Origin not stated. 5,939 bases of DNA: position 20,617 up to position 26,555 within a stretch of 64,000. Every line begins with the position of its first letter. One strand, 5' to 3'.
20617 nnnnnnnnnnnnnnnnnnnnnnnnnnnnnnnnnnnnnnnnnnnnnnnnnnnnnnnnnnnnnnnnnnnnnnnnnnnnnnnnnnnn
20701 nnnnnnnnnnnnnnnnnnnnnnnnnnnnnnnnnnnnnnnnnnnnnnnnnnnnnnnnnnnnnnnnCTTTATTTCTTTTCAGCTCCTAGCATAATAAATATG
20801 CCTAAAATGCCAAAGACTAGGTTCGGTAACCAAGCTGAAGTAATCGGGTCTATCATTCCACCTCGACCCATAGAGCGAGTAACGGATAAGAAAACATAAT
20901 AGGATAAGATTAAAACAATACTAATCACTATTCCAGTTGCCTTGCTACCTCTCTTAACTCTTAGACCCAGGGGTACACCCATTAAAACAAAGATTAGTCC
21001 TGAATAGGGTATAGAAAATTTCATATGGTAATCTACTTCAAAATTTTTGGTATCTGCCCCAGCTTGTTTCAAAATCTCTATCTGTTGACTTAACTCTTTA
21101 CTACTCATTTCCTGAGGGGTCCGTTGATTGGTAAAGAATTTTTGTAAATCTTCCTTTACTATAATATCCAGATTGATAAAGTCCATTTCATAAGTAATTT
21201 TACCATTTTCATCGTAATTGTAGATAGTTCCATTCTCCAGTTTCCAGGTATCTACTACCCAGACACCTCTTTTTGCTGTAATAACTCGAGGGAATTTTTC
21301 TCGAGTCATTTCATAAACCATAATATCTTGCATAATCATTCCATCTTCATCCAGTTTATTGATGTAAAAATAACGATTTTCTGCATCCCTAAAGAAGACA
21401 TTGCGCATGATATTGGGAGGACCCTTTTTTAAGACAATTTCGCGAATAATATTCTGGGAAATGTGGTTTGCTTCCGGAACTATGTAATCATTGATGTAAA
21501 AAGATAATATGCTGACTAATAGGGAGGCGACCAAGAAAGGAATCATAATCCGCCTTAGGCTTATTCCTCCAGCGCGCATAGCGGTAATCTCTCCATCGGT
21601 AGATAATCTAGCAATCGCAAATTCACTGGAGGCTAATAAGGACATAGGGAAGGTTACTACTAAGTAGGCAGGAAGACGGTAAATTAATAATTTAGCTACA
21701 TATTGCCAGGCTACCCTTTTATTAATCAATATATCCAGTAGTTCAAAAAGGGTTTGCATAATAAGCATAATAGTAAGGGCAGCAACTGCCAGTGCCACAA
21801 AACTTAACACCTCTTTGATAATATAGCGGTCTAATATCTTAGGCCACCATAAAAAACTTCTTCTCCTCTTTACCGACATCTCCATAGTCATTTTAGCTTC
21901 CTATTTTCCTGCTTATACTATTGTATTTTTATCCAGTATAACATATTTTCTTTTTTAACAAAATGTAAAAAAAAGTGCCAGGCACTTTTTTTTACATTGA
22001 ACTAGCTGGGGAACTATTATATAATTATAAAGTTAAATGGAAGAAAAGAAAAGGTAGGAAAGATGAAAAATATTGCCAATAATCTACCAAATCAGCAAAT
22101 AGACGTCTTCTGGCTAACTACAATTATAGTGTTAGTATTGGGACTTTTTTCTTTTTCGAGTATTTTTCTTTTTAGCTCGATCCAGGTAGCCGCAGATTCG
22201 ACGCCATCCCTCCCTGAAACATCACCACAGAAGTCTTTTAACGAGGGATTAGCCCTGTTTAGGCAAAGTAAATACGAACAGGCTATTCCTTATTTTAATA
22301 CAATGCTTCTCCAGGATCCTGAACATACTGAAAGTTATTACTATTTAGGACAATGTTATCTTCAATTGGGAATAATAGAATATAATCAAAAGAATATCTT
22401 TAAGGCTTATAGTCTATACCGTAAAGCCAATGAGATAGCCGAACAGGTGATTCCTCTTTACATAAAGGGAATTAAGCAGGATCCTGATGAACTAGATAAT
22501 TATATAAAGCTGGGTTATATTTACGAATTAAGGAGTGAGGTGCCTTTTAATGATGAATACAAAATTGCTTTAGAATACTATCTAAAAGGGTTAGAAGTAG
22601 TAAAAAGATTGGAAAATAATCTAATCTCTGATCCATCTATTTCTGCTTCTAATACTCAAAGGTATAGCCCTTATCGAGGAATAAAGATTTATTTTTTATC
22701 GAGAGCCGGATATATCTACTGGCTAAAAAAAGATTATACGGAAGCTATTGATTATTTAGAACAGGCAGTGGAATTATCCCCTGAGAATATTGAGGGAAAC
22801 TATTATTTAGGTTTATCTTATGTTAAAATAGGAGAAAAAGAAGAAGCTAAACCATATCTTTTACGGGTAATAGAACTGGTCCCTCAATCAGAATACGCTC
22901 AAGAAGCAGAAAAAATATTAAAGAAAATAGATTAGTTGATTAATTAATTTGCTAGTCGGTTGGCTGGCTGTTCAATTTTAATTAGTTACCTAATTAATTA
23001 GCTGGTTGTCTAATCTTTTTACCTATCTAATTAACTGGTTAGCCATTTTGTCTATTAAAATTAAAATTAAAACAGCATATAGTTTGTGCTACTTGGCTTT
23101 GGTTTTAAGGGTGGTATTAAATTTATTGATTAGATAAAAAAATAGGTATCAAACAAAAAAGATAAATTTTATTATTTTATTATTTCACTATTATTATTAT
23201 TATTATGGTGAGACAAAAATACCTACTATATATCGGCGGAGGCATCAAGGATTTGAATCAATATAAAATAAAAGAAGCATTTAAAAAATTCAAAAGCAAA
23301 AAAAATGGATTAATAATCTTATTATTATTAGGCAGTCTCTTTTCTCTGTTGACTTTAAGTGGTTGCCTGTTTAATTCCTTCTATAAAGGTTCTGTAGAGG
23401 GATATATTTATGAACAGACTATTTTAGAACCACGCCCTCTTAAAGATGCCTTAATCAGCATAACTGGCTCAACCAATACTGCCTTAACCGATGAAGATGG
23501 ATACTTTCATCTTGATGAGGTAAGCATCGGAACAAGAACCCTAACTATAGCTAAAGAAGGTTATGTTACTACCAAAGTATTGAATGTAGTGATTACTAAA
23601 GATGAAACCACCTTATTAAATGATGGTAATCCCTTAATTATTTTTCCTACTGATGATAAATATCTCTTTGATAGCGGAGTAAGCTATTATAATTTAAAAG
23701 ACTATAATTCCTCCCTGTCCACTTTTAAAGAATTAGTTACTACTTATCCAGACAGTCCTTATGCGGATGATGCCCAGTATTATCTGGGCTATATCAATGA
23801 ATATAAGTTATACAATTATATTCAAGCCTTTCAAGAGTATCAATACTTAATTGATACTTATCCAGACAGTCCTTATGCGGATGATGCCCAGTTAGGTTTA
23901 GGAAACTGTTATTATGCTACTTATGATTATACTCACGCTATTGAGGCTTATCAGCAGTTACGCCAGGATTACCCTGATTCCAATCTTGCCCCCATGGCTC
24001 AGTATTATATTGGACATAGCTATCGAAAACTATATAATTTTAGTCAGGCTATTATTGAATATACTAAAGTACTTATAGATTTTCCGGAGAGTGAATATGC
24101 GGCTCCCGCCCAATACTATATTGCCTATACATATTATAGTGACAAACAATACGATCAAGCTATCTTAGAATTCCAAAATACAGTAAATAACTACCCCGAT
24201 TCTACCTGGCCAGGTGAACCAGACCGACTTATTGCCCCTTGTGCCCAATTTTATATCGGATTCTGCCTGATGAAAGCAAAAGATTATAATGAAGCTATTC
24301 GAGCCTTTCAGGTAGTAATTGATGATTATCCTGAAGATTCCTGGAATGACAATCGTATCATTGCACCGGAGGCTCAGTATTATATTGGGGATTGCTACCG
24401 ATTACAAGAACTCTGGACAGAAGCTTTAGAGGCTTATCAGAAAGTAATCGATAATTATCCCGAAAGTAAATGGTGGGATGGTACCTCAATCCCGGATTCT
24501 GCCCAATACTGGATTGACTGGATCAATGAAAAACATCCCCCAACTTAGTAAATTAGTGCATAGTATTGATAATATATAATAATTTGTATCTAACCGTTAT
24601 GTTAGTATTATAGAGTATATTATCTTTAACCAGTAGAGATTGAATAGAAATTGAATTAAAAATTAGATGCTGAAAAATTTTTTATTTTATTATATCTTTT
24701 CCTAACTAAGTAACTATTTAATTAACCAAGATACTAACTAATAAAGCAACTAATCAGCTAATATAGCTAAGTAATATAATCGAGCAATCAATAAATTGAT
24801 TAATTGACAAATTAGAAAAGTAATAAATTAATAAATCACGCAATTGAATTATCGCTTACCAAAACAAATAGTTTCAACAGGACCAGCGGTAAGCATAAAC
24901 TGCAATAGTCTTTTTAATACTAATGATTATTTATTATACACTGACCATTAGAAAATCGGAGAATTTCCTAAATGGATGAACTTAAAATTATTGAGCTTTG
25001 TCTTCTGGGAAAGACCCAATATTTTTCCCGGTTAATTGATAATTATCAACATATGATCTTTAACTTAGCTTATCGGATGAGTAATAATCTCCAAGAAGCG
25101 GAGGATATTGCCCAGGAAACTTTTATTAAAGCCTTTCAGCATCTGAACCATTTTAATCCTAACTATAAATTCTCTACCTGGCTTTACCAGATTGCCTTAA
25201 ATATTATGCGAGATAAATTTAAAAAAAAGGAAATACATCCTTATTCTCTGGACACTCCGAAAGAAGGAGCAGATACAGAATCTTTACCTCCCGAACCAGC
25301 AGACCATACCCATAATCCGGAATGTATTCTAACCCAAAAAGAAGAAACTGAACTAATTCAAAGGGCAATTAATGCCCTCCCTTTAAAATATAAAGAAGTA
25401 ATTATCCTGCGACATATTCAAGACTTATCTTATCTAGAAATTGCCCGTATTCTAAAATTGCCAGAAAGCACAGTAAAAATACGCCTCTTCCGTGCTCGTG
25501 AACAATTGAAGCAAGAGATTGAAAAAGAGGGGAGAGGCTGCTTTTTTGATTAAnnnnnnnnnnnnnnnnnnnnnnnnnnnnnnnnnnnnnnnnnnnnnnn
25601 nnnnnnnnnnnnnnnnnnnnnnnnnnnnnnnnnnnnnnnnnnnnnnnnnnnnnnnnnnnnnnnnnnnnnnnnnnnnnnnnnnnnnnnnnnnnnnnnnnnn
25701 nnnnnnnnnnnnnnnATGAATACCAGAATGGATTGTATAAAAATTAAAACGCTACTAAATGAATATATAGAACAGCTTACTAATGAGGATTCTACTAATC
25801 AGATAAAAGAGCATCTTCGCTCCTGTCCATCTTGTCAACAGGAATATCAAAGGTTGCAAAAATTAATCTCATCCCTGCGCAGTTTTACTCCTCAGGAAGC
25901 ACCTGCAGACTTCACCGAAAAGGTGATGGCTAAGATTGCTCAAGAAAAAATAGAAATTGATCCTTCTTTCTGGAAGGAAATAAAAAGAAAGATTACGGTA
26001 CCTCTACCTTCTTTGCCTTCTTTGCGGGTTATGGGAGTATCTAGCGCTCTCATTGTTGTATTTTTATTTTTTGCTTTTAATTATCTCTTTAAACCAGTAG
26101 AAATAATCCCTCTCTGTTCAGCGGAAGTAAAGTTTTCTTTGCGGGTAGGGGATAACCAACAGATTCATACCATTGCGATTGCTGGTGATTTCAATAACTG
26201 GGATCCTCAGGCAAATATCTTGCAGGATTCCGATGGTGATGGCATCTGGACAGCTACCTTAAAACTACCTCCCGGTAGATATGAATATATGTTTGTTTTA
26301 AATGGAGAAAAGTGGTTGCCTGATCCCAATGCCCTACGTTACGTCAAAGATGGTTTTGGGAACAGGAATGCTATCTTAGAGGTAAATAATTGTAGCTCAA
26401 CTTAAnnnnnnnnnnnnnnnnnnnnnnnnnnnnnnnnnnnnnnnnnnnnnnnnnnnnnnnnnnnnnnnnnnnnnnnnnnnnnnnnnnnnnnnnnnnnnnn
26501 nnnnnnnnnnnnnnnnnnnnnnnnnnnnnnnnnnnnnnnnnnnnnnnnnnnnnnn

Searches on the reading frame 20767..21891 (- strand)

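Call 16: search_protein_families(library=pfam, proteins=[window:20767-21891:-], max_evalue=0.00001)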
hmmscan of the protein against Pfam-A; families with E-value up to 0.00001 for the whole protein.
window:20767-21891:- (374 aa): 1 family
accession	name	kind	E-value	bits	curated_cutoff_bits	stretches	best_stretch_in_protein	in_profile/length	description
PF03739.19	LptF_LptG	-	2e-97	326.9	27.9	1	22-368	1-351/353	Lipopolysaccharide export system permease LptF/LptG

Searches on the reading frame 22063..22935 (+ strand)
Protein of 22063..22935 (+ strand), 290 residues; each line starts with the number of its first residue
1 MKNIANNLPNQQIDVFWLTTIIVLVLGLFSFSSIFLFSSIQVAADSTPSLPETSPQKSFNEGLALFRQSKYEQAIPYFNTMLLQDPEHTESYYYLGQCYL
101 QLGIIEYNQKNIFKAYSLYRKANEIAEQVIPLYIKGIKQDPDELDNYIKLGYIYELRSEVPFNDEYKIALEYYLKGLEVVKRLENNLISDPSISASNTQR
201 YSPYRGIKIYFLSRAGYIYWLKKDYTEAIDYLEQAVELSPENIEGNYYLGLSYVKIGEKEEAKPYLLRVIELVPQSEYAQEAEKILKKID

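Call 16: search_protein_families(library=pfam, proteins=[window:22063-22935:+], max_evalue=0.00001)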
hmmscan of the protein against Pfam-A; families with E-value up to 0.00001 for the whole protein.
window:22063-22935:+ (290 aa): 14 families
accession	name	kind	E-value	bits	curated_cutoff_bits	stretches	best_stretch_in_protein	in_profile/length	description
PF07719.23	TPR_2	-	4.4e-20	70.5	27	1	211-242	3-34/34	Tetratricopeptide repeat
PF00515.34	TPR_1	-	2.6e-18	65.4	27.8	1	212-242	4-34/34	Tetratricopeptide repeat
PF14559.12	TPR_19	-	3.9e-17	62.8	25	2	222-280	4-63/68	Tetratricopeptide repeat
PF13432.12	TPR_16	-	2.5e-15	57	32.7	1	60-103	2-45/65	Tetratricopeptide repeat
PF13424.12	TPR_12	-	1.4e-12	48.1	30.1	0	213-272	7-74/77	Tetratricopeptide repeat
PF13174.12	TPR_6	-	1.5e-12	47.7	26.3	0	247-276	4-33/33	Tetratricopeptide repeat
PF13414.12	TPR_11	-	2.3e-12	46.8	26.8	1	216-257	1-42/42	TPR repeat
PF13431.12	TPR_17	-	2.9e-12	46.3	24.4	0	78-103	2-27/34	Tetratricopeptide repeat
PF13428.12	TPR_14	-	3.2e-12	46.3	23.5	0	215-249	7-41/44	Tetratricopeptide repeat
PF13181.12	TPR_8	-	6.4e-12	45.1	25.7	1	214-242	6-34/34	Tetratricopeptide repeat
PF12895.13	ANAPC3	-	2.6e-11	44.1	27.2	0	53-104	21-71/82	Anaphase-promoting complex, cyclosome, subunit 3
PF13374.12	TPR_10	-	9.1e-09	35.5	27.5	0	214-238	7-31/42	Tetratricopeptide repeat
PF13371.12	TPR_9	-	1e-08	35.5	35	0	217-285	3-71/73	Tetratricopeptide repeat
PF13176.12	TPR_7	-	2.1e-06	27.8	27.9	0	213-241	3-33/36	Tetratricopeptide repeat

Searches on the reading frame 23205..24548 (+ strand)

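Call 5: search_protein_families(library=pfam, proteins=[window:23205-24548:+], max_evalue=0.1)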
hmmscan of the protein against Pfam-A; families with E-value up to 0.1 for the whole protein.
window:23205-24548:+ (447 aa): 23 families
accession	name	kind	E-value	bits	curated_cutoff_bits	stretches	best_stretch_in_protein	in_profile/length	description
PF13174.12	TPR_6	-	4.1e-43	143.5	26.3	6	389-421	1-33/33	Tetratricopeptide repeat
PF07719.23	TPR_2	-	2.1e-27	93.4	27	4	388-420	1-33/34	Tetratricopeptide repeat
PF13432.12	TPR_16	-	1.8e-19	70.3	32.7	2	387-421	30-64/65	Tetratricopeptide repeat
PF00515.34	TPR_1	-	9e-17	60.6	27.8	2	388-420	1-33/34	Tetratricopeptide repeat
PF13525.12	YfiO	-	1.6e-16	61.1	25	3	164-199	103-138/203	Outer membrane lipoprotein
PF13428.12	TPR_14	-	7.3e-16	57.5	23.5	1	227-260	2-35/44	Tetratricopeptide repeat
PF14559.12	TPR_19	-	9.8e-14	51.9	25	2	204-260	6-60/68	Tetratricopeptide repeat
PF13424.12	TPR_12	-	2e-13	50.8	30.1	1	346-419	4-76/77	Tetratricopeptide repeat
PF13620.12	CarboxypepD_reg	-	9.3e-10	39.2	32.3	1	77-138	12-77/82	Carboxypeptidase regulatory-like domain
PF13512.12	TPR_18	-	3e-08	34.4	21.9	1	207-229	120-142/145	Tetratricopeptide repeat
PF13715.12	CarbopepD_reg_2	-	1.6e-07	31.7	32.2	1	77-136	12-70/88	CarboxypepD_reg-like domain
PF12895.13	ANAPC3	-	1.9e-07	31.7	27.2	1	277-369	3-80/82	Anaphase-promoting complex, cyclosome, subunit 3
PF09976.15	TPR_21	-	3.5e-07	30.6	25.5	1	209-266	59-116/193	Tetratricopeptide repeat-like domain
PF24575.1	TPR_Slam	-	5.8e-07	30.3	35.2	0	265-320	49-101/104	Surface lipoprotein assembly modifier, N-terminal TPR repeats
PF13181.12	TPR_8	-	1.5e-05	25.2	25.7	0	153-183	3-33/34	Tetratricopeptide repeat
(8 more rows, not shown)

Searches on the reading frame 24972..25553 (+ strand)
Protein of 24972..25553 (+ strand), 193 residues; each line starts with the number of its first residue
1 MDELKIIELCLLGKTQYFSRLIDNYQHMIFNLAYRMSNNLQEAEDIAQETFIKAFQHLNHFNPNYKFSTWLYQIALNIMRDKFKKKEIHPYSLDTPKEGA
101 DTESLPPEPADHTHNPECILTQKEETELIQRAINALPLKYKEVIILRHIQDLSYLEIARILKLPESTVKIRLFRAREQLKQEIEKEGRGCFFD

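Call 5: search_protein_families(library=pfam, proteins=[window:24972-25553:+], max_evalue=0.1)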
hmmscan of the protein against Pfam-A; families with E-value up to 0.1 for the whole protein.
window:24972-25553:+ (193 aa): 8 families
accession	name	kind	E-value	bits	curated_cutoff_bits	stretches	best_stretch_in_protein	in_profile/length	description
PF04542.20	Sigma70_r2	-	1.3e-18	66.9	24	1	21-86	1-68/71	Sigma-70 region 2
PF08281.18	Sigma70_r4_2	-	7.5e-18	64.4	25.7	1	127-179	2-54/54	Sigma-70, region 4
PF04545.22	Sigma70_r4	-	2.3e-10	40.3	24.1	1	132-181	1-50/50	Sigma-70, region 4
PF07638.17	Sigma70_ECF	-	0.00026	21.4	21.1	1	38-184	45-184/185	ECF sigma factor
PF25787.1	HTH_SB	-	0.0032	17.7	43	1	141-169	12-40/53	Sleeping Beauty transposase HTH domain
PF13384.12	HTH_23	-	0.01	16.1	24.6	1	144-171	10-39/50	Homeodomain-like domain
PF21907.4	SAM_CEP-1_C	-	0.035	14.8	26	1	41-89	14-62/103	CEP-1 C-terminal SAM domain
PF13412.12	HTH_24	-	0.063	13.3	21.9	0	145-174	8-40/48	Winged helix-turn-helix DNA-binding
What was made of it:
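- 24972..25553 (+): ECF-type sigma factor gene. Matches Sigma70_r2, Sigma70_r4_2 and Sigma70_ECF (call 5).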

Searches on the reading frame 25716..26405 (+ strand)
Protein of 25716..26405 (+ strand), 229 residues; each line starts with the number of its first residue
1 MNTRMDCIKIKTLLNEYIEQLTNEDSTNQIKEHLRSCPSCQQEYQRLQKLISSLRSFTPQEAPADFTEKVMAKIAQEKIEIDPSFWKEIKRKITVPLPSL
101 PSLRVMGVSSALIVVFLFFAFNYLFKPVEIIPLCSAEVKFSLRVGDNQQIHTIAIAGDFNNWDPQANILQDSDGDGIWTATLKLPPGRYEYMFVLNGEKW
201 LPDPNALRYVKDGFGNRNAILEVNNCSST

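Call 5: search_protein_families(library=pfam, proteins=[window:25716-26405:+], max_evalue=0.1)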
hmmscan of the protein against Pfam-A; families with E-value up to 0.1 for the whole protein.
window:25716-26405:+ (229 aa): 10 families
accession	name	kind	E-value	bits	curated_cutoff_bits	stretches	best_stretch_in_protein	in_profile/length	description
PF16561.11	AMPK1_CBM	-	1.2e-09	38.7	26.8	1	150-225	11-81/85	Glycogen recognition site of AMP-activated protein kinase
PF02922.24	CBM_48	-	1.3e-06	29.1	22.4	1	153-206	25-83/83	Carbohydrate-binding module 48 (Isoamylase N-terminal domain)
PF13490.11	zf-HC2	-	1.1e-05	25.9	22.2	1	7-41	1-35/35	Putative zinc-finger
PF22058.2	X25_BaPul_like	-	3.5e-05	24.3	27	1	157-197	13-54/87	Pullulanase X25 domain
PF03872.18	RseA_N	-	0.00059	20.8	24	1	23-84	12-73/87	Anti sigma-E protein RseA, N-terminal domain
PF15371.11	DUF4599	-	0.014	16.1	34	1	31-57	8-34/88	Domain of unknown function (DUF4599)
PF00686.25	CBM_20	-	0.014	15.6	23.3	1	137-199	3-72/97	Starch binding domain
PF23137.1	HVO_0758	-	0.019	15.2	27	1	19-47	28-55/55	HVO_0758 mu-protein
PF14023.12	Bestrophin-like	-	0.026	14.5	32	0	8-61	86-137/232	Bestrophin-like domain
PF09762.14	CCDC93_CC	-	0.031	13.8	30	1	20-78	209-265/429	CCDC93 coiled-coil domain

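Call 6: search_protein_families(library=ncbifam, proteins=[window:25716-26405:+], max_evalue=0.1)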
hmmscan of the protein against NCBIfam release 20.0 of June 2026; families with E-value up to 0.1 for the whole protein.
window:25716-26405:+ (229 aa): 11 families
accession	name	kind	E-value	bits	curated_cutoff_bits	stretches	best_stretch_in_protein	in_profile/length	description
NF052375.1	antisigma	equivalog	1.9e-10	41.1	100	1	23-118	11-100/217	anti-sigma factor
TIGR03988.1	antisig_RsrA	equivalog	6.6e-08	32.5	62.5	1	6-79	1-75/77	mycothiol system anti-sigma-R factor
NF010501.0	PRK13920.1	subfamily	0.0001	22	225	1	11-90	5-84/213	putative anti-sigmaE protein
NF008967.0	PRK12313.1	equivalog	0.0063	14.9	577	1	151-194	50-92/633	1,4-alpha-glucan branching protein GlgB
NF041912.1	HVO_0758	equivalog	0.012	15.5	70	1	19-47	28-55/55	HVO_0758 family zinc finger protein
NF052368.1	antisigmaE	subfamily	0.014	15.2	50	1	5-42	2-39/48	anti-sigma factor family protein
NF003811.1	PRK05402.1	equivalog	0.03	12.8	741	1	151-195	41-85/619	1,4-alpha-glucan branching protein GlgB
TIGR02402.1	trehalose_TreZ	equivalog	0.041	12.2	538.8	1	170-215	24-69/545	malto-oligosyltrehalose trehalohydrolase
NF045879.1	ICE_Mbov_0392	equivalog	0.051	13.3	40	1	9-81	6-75/188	Mbov_0392 family ICE element protein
TIGR01515.1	branching_enzym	equivalog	0.052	12.1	463.95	1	151-182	40-71/607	1,4-alpha-glucan branching enzyme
TIGR02501.1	type_III_yscE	equivalog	0.053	13.9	38.25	1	14-51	15-49/67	EscE/YscE/SsaE family type III secretion system needle protein co-chaperone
